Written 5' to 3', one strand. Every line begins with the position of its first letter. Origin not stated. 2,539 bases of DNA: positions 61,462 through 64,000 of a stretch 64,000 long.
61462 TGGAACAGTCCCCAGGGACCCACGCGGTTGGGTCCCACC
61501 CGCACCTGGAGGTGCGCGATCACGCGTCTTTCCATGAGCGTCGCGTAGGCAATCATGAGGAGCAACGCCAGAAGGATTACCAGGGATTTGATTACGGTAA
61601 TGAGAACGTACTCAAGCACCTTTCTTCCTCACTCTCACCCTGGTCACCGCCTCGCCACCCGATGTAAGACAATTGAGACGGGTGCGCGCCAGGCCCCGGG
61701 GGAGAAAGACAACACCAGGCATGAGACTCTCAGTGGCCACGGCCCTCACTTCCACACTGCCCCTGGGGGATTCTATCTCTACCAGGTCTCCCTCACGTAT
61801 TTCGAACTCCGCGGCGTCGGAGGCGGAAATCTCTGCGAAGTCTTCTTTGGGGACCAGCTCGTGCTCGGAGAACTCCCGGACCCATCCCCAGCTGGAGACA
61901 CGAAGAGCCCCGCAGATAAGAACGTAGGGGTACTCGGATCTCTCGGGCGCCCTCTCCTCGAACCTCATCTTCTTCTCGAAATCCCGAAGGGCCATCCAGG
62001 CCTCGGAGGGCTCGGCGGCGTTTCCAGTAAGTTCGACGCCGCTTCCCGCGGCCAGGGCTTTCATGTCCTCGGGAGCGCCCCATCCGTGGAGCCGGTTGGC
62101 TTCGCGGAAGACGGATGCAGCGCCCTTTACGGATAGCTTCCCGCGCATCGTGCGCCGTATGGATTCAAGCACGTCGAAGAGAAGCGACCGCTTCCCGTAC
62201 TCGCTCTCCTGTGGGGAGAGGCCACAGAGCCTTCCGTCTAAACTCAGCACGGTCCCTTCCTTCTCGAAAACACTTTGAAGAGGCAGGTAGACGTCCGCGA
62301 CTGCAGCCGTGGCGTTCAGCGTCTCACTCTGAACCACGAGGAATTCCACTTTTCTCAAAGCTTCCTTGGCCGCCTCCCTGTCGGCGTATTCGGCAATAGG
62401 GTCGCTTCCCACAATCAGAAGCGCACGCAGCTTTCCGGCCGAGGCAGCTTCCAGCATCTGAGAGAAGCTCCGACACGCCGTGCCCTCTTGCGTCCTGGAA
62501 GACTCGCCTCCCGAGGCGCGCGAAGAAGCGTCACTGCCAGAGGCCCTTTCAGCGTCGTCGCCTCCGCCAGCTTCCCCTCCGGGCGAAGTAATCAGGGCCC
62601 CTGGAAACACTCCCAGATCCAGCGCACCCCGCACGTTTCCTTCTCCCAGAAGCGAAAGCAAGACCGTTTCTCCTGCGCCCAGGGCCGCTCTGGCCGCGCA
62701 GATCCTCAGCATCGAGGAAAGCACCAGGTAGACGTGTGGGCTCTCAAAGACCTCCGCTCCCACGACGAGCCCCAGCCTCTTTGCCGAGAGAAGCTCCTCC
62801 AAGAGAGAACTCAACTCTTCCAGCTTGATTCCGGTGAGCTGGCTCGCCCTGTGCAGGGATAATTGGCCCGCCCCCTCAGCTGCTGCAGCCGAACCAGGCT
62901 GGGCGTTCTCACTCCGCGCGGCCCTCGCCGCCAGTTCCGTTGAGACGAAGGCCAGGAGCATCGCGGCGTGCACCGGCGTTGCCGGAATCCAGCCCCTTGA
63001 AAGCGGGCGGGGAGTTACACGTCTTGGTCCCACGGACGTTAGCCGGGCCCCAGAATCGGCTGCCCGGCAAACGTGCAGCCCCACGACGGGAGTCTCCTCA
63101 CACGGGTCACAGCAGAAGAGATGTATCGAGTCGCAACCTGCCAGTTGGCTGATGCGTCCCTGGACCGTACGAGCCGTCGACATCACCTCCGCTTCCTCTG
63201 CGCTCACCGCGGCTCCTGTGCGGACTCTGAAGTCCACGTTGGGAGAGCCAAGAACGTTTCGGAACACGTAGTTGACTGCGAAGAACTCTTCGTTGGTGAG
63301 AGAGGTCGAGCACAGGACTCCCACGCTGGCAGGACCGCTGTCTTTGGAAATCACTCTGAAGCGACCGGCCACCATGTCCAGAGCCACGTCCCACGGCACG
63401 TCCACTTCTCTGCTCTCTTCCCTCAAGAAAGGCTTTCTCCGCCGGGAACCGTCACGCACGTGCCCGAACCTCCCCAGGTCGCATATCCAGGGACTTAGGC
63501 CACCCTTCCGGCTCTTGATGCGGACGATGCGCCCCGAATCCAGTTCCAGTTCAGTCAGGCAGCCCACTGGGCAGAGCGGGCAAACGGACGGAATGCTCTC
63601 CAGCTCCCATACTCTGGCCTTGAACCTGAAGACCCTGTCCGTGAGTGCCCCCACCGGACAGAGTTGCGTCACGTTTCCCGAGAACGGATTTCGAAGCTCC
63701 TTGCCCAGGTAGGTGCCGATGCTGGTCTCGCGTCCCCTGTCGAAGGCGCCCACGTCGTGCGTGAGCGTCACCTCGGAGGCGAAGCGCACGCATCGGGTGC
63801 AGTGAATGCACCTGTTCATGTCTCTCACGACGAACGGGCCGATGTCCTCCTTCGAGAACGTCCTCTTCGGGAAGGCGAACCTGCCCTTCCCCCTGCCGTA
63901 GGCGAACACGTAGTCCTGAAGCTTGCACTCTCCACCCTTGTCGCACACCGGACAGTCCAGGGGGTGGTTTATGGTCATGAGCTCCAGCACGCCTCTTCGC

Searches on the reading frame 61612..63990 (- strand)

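Call 32: search_protein_families(library=ncbifam, proteins=[window:61612-63990:-], max_evalue=0.0001)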
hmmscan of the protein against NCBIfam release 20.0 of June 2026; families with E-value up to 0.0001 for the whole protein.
window:61612-63990:- (792 aa): 22 families
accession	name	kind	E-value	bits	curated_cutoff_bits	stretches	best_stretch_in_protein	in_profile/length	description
TIGR01973.1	NuoG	equivalog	6.2e-100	335.7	470.05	1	1-588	83-583/606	NADH-quinone oxidoreductase subunit NuoG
NF005895.0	PRK07860.1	equivalog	1.8e-84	284.2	802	1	1-657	104-700/811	NADH-quinone oxidoreductase subunit G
TIGR01591.1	Fdh-alpha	equivalog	6e-56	189.8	666.25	1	136-777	2-653/672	formate dehydrogenase subunit alpha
NF047855.1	AssmNtatRedNasC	equivalog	2.1e-37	128.8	1100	2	130-615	17-504/708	assimilatory nitrate reductase catalytic subunit NasC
NF006305.0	PRK08493.1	equivalog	2.5e-25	88.7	591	2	3-71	86-153/819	NADH-quinone oxidoreductase subunit G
NF040763.1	FeFe_hydrog_A6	exception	4e-18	65.1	765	1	2-119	86-208/571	NADH-dependent [FeFe] hydrogenase, group A6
NF041783.2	mnquin_red_QrcB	equivalog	4e-18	65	440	1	501-577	381-460/695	menaquinone reductase molybdopterin-binding-like subunit QrcB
NF041323.1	Nitr_red_NasA_Halo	equivalog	1.3e-15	57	1000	1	180-616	48-471/673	assimilatory nitrate reductase NasA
TIGR00509.1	bisC_fam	subfamily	1.4e-15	56.7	1017.55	1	677-766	615-706/772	molybdopterin guanine dinucleotide-containing S/N-oxide reductase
NF012032.0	PRK15488.1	equivalog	3.7e-14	51.7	694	1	130-256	41-171/759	thiosulfate reductase PhsA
NF005745.0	PRK07569.1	equivalog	6.6e-12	45.3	333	1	3-119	90-210/238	bidirectional hydrogenase complex protein HoxU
TIGR01706.1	NAPA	equivalog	9.6e-10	37.4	930.55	0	195-264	116-185/830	periplasmic nitrate reductase subunit alpha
NF010055.0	PRK13532.1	equivalog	1.3e-09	36.9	904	0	136-263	46-184/830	nitrate reductase catalytic subunit NapA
TIGR02166.1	dmsA_ynfE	subfamily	2e-08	32.8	777.7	1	721-766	706-751/794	DMSO/selenate family reductase complex A subunit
TIGR01701.1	Fdhalpha-like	subfamily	2.2e-08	32.7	582.15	0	375-565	317-487/744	FdhF/YdeP family oxidoreductase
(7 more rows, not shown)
